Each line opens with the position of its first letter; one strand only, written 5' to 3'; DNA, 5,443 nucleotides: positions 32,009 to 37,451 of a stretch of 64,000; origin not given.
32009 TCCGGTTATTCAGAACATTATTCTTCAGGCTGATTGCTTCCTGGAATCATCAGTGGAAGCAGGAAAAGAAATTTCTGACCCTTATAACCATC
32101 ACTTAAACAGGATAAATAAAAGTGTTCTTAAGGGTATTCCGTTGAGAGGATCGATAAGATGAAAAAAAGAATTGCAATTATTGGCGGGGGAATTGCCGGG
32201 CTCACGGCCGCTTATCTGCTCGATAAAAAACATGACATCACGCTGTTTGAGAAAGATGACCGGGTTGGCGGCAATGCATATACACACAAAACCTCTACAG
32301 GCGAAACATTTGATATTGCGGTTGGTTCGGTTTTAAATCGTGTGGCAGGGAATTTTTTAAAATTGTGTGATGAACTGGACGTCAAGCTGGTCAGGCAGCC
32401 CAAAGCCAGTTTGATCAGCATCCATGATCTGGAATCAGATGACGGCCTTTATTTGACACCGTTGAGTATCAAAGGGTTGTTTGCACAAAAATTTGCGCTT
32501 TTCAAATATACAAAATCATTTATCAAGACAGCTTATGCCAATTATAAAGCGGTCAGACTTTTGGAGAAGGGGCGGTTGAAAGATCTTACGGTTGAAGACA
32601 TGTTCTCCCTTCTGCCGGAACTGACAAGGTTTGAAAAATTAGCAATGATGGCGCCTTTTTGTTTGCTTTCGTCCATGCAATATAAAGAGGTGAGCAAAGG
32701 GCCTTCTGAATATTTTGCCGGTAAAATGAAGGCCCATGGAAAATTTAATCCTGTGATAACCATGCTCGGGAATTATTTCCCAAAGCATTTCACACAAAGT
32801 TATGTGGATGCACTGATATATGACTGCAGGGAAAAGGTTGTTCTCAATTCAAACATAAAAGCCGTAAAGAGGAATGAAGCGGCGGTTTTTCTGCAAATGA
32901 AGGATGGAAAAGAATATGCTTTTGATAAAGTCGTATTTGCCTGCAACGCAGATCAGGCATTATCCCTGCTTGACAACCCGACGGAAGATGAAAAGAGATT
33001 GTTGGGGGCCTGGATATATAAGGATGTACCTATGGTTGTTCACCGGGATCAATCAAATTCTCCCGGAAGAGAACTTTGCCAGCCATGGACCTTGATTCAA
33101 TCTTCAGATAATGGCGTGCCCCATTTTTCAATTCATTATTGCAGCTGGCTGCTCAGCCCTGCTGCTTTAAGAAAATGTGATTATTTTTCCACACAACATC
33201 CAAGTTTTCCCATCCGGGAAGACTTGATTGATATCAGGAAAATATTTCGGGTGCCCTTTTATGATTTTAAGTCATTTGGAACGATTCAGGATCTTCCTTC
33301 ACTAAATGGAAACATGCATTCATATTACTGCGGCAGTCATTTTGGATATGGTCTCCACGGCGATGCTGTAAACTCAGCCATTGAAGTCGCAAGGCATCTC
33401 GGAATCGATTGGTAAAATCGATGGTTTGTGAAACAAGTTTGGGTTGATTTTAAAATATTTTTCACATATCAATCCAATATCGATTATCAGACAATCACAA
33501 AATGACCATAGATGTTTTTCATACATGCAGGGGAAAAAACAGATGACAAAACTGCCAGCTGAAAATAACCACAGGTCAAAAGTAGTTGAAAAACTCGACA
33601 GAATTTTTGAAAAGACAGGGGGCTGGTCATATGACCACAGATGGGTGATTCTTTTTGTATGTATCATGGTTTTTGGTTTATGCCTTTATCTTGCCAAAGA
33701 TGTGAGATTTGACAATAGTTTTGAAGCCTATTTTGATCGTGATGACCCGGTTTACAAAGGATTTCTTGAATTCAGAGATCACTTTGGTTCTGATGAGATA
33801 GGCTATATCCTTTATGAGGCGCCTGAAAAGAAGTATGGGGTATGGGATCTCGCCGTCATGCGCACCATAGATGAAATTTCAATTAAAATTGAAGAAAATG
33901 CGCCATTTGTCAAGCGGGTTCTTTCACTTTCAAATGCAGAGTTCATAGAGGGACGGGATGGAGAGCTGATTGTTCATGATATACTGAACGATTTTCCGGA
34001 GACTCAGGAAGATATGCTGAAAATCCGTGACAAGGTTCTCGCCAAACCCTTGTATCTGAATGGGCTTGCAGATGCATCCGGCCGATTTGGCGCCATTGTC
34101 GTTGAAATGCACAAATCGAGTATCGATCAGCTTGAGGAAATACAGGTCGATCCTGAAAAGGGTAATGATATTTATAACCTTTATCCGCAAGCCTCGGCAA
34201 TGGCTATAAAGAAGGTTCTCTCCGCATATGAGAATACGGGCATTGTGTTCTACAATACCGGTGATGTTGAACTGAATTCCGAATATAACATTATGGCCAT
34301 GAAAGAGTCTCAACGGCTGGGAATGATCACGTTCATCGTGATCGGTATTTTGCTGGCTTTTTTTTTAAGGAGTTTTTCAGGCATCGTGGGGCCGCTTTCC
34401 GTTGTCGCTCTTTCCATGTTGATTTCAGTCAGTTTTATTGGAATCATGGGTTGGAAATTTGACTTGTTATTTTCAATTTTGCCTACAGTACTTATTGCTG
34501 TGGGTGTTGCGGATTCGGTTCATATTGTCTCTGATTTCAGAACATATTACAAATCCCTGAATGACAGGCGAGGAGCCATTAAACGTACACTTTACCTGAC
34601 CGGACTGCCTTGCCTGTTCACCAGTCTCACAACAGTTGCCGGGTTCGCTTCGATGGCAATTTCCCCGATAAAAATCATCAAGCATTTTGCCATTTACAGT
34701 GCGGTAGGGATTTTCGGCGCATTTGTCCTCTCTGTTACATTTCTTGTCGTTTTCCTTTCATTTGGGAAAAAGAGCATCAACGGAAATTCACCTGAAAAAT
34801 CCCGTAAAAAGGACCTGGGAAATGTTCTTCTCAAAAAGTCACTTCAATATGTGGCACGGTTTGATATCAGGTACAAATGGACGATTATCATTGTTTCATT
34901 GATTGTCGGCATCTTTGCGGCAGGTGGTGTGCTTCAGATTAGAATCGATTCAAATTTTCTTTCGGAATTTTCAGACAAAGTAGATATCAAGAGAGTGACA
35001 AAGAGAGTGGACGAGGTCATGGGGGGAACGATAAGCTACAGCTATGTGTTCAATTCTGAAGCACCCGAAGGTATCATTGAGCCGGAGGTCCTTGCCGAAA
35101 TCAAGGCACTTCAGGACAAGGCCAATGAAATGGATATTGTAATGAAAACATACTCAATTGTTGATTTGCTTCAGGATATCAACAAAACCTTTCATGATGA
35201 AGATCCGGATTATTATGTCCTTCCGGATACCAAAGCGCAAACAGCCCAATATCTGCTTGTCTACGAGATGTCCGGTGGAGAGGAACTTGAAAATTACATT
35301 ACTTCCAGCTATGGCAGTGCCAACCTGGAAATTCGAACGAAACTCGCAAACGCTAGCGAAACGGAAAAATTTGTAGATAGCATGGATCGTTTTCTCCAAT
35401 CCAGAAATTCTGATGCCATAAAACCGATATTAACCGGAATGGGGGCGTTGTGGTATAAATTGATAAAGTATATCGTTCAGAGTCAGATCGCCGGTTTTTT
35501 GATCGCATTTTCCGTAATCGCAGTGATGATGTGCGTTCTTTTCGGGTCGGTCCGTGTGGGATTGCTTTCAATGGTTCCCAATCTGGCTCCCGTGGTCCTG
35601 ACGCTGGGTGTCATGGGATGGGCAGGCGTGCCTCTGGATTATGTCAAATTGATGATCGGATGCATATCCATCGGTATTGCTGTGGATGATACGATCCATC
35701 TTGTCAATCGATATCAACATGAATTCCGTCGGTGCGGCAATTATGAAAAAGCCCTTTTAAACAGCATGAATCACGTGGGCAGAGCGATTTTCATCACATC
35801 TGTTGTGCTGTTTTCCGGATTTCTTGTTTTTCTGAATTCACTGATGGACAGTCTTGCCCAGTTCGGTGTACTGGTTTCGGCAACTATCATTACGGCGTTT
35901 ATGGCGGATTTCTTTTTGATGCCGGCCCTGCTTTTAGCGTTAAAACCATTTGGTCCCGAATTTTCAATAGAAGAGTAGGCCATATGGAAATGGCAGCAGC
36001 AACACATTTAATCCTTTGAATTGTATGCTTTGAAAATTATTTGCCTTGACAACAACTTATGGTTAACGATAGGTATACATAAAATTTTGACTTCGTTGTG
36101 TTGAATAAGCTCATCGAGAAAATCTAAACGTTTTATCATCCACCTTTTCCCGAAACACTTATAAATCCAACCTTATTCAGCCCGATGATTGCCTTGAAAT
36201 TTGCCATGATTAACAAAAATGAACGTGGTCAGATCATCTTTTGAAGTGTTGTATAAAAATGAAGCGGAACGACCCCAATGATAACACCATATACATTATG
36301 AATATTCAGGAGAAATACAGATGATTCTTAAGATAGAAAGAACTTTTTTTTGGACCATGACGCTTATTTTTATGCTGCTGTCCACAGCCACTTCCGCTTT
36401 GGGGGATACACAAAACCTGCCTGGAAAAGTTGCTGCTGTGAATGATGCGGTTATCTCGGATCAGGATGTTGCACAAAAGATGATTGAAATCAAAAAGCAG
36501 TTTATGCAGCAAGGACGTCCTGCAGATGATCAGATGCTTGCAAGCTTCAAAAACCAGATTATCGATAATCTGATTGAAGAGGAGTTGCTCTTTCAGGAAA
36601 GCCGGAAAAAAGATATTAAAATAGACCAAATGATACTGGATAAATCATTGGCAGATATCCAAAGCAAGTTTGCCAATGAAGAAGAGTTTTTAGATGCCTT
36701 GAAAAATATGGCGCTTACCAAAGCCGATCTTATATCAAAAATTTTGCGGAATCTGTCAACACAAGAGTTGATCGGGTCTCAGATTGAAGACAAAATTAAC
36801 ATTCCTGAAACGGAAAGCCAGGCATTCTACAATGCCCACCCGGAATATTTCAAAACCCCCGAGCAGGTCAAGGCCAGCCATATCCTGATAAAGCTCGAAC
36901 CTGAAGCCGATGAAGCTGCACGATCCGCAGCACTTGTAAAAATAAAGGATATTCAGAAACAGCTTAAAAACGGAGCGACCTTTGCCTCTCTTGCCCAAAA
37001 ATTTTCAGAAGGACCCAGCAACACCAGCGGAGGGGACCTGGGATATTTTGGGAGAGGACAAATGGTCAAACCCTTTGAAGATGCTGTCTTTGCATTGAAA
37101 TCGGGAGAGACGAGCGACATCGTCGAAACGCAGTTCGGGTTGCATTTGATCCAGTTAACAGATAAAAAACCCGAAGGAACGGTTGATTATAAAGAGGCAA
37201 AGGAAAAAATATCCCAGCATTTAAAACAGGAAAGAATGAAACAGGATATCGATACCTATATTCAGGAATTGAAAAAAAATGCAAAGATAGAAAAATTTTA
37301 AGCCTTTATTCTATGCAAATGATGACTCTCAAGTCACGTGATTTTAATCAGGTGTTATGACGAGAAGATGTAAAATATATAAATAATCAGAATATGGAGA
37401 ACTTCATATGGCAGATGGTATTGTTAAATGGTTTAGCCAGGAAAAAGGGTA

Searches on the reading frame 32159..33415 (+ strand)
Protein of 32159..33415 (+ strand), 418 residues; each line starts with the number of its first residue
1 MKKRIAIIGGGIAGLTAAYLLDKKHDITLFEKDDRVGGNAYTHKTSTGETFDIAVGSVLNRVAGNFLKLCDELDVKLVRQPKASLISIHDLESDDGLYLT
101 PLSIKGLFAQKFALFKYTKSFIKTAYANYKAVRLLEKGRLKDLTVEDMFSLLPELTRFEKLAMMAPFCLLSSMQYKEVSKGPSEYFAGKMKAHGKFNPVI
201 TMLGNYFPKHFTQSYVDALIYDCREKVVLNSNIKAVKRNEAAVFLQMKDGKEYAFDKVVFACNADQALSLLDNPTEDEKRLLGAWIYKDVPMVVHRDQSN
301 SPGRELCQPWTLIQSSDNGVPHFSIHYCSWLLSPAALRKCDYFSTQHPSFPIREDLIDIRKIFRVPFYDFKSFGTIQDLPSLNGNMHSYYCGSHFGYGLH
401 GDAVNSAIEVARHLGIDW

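Call 86: search_protein_families(library=pfam, proteins=[window:32159-33415:+], max_evalue=0.00001)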
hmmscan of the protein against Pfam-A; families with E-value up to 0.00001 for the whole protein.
window:32159-33415:+ (418 aa): 5 families
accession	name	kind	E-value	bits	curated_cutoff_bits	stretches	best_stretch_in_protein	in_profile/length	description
PF01593.30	Amino_oxidase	-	1.4e-15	58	19.8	1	12-275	1-268/443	Flavin containing amine oxidoreductase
PF13450.12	NAD_binding_8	-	1.9e-14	54.1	21.9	1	7-72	1-67/68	NAD(P)-binding Rossmann-like domain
PF01266.30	DAO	-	7.2e-10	39.4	27.9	1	4-39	1-37/353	FAD dependent oxidoreductase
PF07992.20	Pyr_redox_2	-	5.9e-07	29.6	26.1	0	4-47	2-47/291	Pyridine nucleotide-disulphide oxidoreductase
PF13454.12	NAD_binding_9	-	2.9e-06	27.8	21.8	0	6-48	1-48/155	FAD-NAD(P)-binding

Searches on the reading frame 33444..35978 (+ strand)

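Call 86: search_protein_families(library=pfam, proteins=[window:33444-35978:+], max_evalue=0.00001)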
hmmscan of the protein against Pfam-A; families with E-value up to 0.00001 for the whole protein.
window:33444-35978:+ (844 aa): 3 families
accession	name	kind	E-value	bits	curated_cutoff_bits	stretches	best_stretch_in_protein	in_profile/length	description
PF03176.21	MMPL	-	3.2e-32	112.2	20.5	2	610-833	71-302/333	MMPL family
PF12349.14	Sterol-sensing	-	5.7e-19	68.9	22.3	1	318-441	13-136/153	Sterol-sensing domain of SREBP cleavage-activation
PF02460.24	Patched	-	2.6e-15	56.9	23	2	320-437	37-153/156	Patched SSD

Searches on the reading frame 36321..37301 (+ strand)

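Call 86: search_protein_families(library=pfam, proteins=[window:36321-37301:+], max_evalue=0.00001)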
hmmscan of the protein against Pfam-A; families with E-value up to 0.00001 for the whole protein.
window:36321-37301:+ (326 aa): 6 families
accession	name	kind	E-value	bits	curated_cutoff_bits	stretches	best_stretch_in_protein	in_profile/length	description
PF13616.12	Rotamase_3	-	3e-30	105.6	22.5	1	179-283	12-116/116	PPIC-type PPIASE domain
PF00639.27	Rotamase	-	6.6e-28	98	21.7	1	187-281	1-97/97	PPIC-type PPIASE domain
PF13145.12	Rotamase_2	-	2.4e-18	67.5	27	1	161-295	1-121/121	PPIC-type PPIASE domain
PF13624.11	SurA_N_3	-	6.8e-14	52.5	27.2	1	9-150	17-161/162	SurA-like N-terminal domain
PF09312.16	SurA_N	-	1.4e-09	38.6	30.8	1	37-117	5-83/118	SurA N-terminal domain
PF13623.11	SurA_N_2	-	2.6e-09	37.5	28.5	1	13-118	19-130/145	SurA-like N-terminal domain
